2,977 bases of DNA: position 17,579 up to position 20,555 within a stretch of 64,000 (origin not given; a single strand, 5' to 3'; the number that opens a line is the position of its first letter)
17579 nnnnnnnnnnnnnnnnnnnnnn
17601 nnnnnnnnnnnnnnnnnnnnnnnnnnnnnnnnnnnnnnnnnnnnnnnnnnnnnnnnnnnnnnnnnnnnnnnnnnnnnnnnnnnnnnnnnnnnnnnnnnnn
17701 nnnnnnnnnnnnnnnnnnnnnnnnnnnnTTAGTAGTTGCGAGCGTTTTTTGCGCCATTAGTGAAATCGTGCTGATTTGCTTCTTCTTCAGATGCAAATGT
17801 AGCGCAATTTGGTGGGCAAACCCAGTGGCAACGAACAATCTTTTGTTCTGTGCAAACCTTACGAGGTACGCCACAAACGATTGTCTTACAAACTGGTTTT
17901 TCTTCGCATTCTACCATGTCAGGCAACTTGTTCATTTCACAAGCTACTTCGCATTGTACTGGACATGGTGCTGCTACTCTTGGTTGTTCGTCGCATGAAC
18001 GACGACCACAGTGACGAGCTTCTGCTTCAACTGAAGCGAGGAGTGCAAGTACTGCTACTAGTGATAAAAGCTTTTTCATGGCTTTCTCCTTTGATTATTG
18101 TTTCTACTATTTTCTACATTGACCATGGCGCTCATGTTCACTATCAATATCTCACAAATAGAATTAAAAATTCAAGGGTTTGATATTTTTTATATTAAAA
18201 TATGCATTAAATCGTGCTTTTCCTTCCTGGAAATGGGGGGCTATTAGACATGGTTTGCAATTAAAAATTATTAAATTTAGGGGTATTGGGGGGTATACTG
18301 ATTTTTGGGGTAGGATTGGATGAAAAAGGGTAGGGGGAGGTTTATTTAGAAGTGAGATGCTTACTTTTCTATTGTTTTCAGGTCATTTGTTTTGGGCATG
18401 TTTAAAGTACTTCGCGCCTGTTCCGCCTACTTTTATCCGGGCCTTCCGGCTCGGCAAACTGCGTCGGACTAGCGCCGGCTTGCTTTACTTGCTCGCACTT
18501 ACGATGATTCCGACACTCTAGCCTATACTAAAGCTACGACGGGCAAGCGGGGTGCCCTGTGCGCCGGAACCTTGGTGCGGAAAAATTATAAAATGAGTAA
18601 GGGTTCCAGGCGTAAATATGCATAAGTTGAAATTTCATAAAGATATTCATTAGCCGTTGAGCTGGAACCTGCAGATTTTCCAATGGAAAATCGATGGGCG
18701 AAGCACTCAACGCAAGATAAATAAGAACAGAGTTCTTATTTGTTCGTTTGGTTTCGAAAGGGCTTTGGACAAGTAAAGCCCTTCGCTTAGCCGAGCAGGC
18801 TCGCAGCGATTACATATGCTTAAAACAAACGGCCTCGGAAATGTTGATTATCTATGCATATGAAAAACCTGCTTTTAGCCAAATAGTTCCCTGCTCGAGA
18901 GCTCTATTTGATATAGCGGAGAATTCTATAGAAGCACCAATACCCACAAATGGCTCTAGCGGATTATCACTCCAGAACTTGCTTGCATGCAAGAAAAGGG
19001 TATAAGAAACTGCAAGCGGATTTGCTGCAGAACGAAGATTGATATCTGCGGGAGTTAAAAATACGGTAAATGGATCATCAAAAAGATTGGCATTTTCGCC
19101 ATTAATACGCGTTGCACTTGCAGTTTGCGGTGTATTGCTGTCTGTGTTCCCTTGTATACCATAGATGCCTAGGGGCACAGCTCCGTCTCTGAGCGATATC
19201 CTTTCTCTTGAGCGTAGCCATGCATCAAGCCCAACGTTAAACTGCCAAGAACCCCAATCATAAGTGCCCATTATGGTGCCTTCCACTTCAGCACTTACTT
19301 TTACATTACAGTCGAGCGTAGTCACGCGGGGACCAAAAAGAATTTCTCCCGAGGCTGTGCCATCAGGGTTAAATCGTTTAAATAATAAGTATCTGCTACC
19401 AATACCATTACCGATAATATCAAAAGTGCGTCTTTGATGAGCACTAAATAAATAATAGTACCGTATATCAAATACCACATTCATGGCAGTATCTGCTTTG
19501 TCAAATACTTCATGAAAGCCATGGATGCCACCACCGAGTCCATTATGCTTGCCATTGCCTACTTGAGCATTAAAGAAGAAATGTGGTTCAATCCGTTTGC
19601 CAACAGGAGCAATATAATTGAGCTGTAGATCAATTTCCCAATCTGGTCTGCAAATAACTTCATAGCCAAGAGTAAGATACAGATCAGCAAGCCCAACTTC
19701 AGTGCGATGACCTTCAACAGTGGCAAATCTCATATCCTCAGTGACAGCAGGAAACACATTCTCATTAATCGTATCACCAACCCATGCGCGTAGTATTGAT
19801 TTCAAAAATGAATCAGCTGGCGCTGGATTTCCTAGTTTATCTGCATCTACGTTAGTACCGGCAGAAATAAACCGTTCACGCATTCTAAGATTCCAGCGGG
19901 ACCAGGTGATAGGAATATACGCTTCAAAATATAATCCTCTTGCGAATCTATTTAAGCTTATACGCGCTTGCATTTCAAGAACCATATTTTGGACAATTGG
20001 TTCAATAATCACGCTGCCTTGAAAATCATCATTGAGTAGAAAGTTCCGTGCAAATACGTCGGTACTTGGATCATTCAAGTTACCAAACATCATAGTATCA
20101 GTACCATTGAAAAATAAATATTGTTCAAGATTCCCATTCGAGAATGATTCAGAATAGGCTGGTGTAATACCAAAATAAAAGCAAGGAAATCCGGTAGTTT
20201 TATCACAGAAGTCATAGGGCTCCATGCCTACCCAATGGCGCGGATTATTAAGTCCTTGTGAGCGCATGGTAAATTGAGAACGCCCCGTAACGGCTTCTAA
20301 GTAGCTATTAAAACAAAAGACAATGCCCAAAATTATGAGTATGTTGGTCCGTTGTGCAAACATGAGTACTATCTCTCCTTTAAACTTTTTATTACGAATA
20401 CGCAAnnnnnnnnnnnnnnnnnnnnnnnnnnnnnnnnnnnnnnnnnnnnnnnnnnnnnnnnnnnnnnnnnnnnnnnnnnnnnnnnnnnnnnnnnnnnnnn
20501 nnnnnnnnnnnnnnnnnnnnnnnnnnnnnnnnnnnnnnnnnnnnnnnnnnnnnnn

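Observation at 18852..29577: Array of five paralogous ~500-570 aa outer-membrane-type proteins of an unrecognised family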

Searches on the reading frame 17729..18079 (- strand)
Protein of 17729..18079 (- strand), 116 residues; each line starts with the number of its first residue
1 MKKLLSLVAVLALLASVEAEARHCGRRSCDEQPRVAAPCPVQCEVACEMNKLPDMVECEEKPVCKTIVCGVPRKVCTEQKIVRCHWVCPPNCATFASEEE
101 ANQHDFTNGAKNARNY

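Call 3: search_protein_families(library=pfam, proteins=[window:17729-18079:-], max_evalue=1)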
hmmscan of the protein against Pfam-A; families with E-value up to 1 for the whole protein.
window:17729-18079:- (116 aa): 0 families

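Call 4: search_protein_families(library=ncbifam, proteins=[window:17729-18079:-], max_evalue=1)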
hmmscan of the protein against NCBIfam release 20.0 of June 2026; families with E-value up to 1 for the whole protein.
window:17729-18079:- (116 aa): 1 family
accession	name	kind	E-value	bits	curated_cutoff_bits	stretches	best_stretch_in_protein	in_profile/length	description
NF038029.1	LP_plasma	domain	0.095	13.2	24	1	1-16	1-16/24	lipoprotein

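Call 67: find_homologous_proteins(query=window:17729-18079:-)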
Query window:17729-18079:- (116 aa): 5 proteins with E <= 0.001 among 20 candidates.
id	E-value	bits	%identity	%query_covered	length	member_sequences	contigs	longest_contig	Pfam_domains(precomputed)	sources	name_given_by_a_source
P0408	1.7e-72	259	100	100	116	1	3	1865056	-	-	-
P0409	2.4e-56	207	84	100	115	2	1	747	-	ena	-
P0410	5.9e-31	125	58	100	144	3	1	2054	-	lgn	-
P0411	8.9e-28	114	63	62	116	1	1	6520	-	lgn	-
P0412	2.4e-26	110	57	96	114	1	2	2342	-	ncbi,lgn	-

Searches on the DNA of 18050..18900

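Call 63: search_rna_families(source=window, start=18050, end=18900, threshold=evalue, max_evalue=1)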
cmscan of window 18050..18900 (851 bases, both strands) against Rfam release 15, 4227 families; matches with E-value up to 1: 0.
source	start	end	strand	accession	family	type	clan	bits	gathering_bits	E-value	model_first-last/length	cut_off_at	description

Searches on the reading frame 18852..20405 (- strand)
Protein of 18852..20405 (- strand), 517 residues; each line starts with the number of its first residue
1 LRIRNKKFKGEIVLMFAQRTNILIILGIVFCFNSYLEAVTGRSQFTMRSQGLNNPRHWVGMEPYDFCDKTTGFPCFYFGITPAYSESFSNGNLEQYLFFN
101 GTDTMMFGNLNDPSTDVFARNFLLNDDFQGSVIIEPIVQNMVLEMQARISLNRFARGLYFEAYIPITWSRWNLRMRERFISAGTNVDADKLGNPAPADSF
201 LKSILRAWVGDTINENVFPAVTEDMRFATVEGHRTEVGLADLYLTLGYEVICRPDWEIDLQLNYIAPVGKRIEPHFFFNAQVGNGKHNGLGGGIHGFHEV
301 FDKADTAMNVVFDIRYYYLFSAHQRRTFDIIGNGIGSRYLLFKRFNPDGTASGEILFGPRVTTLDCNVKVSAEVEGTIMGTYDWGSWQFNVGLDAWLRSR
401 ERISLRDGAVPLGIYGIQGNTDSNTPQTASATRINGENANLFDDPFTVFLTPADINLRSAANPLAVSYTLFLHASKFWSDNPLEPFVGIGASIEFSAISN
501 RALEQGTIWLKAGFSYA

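Call 3: search_protein_families(library=pfam, proteins=[window:18852-20405:-], max_evalue=1)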
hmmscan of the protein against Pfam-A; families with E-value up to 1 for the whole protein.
window:18852-20405:- (517 aa): 0 families

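Call 4: search_protein_families(library=ncbifam, proteins=[window:18852-20405:-], max_evalue=1)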
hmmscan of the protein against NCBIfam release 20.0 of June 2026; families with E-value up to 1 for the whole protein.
window:18852-20405:- (517 aa): 0 families
